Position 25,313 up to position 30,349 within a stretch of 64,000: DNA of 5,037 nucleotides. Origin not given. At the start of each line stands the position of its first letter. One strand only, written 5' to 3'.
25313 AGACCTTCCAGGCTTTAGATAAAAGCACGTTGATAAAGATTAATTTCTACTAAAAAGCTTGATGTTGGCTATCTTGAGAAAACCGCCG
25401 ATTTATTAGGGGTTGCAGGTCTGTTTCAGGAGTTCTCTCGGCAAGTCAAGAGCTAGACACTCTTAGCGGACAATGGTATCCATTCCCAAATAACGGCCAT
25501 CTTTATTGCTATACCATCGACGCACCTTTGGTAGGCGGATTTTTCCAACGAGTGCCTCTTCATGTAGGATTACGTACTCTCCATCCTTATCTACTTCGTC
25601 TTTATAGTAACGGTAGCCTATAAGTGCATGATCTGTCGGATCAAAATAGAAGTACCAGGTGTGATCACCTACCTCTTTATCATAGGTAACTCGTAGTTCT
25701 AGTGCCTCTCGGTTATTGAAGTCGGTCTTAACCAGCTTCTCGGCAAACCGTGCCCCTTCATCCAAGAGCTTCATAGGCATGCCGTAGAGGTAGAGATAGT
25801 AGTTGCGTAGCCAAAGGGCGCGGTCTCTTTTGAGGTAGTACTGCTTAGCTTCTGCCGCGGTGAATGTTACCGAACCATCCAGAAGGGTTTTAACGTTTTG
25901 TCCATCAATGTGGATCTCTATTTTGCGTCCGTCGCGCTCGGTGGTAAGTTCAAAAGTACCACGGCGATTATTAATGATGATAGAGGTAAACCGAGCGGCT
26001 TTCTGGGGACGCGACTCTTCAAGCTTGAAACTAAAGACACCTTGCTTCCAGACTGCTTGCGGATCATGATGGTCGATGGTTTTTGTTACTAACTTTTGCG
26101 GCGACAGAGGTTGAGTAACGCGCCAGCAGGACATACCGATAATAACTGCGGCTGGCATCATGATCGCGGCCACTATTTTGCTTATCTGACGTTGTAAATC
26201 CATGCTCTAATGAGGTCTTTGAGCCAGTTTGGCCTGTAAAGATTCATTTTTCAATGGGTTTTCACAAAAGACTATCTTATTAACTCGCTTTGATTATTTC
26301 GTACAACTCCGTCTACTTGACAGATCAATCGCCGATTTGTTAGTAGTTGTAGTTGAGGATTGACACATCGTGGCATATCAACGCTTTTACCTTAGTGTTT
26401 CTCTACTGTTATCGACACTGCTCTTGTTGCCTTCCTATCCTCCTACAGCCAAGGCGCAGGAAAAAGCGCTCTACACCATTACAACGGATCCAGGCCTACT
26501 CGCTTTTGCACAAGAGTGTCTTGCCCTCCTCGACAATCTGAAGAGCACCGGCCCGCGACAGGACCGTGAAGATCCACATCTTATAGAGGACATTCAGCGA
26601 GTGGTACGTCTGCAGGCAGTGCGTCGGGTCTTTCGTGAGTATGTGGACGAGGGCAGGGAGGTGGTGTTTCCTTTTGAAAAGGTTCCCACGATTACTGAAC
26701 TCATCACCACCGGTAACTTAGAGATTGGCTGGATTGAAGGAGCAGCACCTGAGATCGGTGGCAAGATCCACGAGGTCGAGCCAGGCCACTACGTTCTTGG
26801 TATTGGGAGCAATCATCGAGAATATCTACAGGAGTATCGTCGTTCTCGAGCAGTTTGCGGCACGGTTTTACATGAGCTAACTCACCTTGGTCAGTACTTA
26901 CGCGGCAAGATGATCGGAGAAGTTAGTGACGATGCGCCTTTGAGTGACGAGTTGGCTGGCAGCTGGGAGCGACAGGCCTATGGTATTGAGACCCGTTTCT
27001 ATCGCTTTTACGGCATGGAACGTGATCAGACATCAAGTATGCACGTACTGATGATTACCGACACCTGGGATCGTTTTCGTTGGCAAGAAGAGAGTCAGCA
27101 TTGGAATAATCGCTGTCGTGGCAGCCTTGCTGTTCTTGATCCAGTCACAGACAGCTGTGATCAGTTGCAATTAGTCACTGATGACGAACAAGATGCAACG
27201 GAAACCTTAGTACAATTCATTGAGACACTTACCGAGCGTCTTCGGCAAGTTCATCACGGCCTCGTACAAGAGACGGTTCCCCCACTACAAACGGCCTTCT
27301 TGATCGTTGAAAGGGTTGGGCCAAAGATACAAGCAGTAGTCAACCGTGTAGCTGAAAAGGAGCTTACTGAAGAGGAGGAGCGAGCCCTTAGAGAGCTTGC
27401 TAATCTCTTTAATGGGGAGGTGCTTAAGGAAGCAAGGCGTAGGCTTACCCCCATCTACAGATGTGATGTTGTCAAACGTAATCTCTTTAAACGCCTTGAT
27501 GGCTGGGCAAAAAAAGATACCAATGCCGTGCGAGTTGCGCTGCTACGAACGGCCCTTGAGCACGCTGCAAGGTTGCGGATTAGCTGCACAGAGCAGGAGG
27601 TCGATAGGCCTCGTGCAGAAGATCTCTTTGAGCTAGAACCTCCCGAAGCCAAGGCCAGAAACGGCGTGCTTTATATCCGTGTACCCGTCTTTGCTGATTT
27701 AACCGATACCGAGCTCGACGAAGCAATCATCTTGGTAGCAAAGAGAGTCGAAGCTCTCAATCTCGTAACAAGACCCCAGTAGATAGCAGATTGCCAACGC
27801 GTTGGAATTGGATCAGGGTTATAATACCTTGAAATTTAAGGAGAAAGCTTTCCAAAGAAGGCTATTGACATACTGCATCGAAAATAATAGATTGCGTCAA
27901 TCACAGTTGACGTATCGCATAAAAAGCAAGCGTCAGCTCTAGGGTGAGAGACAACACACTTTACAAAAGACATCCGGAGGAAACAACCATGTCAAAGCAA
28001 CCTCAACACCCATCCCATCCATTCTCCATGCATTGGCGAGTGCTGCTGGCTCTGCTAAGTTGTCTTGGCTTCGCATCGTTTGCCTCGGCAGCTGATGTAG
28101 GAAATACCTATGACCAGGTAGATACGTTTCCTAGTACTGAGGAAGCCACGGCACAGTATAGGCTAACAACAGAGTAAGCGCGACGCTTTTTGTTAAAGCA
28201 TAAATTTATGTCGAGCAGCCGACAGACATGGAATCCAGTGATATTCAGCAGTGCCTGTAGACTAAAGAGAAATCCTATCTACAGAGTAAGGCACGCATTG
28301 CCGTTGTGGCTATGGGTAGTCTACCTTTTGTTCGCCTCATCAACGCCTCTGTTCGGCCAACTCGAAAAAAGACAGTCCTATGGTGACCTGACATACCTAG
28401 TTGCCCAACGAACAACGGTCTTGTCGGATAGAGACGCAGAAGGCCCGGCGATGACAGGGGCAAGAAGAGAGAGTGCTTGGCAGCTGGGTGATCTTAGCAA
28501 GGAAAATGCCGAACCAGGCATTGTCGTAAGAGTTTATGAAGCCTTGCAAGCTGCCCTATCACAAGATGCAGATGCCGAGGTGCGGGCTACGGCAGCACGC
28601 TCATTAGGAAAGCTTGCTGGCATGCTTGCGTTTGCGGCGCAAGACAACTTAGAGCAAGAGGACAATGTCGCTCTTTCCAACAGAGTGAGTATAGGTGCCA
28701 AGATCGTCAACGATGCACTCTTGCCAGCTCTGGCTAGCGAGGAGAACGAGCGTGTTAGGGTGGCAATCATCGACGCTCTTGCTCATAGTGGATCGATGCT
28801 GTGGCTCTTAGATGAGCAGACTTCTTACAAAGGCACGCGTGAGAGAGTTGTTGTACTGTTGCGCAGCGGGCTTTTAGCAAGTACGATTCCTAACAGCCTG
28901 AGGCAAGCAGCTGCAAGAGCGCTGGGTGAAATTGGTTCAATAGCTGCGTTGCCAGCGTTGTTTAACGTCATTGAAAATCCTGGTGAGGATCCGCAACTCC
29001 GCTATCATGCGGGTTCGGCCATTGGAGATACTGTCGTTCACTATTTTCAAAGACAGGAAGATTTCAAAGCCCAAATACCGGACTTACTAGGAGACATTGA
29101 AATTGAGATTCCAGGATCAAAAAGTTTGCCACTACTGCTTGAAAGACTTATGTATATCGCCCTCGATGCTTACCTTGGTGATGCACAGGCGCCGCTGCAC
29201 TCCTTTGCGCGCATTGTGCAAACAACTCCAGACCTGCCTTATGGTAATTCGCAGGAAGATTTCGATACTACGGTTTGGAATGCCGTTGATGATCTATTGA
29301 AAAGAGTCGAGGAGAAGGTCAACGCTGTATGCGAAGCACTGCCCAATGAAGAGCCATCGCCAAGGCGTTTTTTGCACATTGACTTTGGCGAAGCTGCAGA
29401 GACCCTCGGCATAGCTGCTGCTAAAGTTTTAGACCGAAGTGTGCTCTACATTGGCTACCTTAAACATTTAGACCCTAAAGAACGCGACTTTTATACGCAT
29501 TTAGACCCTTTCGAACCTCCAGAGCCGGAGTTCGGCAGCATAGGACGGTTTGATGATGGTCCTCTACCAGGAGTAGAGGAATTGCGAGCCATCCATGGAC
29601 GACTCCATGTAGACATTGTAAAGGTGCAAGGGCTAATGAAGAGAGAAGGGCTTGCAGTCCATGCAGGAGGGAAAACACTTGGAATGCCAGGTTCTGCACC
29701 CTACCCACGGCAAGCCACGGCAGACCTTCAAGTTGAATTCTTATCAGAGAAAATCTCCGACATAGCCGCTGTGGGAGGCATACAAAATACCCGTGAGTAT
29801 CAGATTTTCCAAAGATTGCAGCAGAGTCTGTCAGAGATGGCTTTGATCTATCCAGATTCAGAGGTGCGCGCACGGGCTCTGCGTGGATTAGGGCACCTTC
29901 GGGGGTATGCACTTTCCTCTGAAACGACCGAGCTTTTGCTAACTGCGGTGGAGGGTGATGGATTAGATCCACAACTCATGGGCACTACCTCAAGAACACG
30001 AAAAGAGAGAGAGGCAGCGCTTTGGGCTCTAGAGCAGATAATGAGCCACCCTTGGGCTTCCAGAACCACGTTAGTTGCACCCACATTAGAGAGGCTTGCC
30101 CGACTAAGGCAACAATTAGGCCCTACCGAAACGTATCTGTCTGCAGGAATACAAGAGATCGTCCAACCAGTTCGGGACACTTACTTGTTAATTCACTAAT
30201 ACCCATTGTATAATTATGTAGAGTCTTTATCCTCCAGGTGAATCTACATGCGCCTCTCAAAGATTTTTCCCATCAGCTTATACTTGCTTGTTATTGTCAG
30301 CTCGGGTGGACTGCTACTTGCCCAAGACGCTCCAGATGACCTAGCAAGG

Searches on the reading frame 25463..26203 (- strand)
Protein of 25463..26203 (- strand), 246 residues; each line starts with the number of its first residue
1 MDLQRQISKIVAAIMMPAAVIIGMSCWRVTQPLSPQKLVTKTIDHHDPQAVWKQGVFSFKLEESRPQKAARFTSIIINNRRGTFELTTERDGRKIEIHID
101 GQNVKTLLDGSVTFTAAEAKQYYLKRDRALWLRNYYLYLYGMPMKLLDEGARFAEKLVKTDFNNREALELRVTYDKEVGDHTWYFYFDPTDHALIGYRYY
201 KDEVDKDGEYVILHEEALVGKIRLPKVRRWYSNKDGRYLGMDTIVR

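Call 54: search_protein_families(library=pfam, proteins=[window:25463-26203:-], max_evalue=0.00001)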
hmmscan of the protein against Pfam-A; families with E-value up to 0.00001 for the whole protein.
window:25463-26203:- (246 aa): 1 family
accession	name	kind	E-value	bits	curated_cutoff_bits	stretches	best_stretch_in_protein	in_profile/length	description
PF20113.4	DUF6503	-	4e-24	85.9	22.9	1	33-245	20-253/255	Family of unknown function (DUF6503)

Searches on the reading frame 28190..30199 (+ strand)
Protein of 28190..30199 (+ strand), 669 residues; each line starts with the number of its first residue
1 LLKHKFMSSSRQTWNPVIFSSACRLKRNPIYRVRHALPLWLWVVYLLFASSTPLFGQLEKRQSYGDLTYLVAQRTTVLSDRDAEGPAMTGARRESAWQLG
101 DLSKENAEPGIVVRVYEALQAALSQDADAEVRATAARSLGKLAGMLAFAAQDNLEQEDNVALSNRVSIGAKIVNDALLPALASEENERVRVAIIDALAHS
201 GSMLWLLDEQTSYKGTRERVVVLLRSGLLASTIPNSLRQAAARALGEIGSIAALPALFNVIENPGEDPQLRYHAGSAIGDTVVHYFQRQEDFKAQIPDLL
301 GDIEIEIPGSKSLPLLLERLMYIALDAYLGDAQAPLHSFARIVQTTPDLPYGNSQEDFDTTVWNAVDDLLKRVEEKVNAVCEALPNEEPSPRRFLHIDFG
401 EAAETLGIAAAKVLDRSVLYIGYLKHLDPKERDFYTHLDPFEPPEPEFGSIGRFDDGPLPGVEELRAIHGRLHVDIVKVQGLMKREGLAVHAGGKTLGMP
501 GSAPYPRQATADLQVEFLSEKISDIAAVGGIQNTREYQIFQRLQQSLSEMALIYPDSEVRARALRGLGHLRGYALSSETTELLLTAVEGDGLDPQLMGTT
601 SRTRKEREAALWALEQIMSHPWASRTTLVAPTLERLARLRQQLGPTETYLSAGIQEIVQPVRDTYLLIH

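Call 54: search_protein_families(library=pfam, proteins=[window:28190-30199:+], max_evalue=0.00001)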
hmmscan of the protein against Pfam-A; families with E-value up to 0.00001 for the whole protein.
window:28190-30199:+ (669 aa): 3 families
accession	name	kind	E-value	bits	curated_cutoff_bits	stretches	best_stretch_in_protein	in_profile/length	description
PF13646.12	HEAT_2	-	3.7e-15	56.4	27.7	1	175-277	2-86/88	HEAT repeats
PF02985.28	HEAT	-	2.1e-11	43.4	23.5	0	118-143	4-28/31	HEAT repeat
PF03130.22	HEAT_PBS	-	1.8e-06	28.4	20.9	0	237-257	1-21/27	PBS lyase HEAT-like repeat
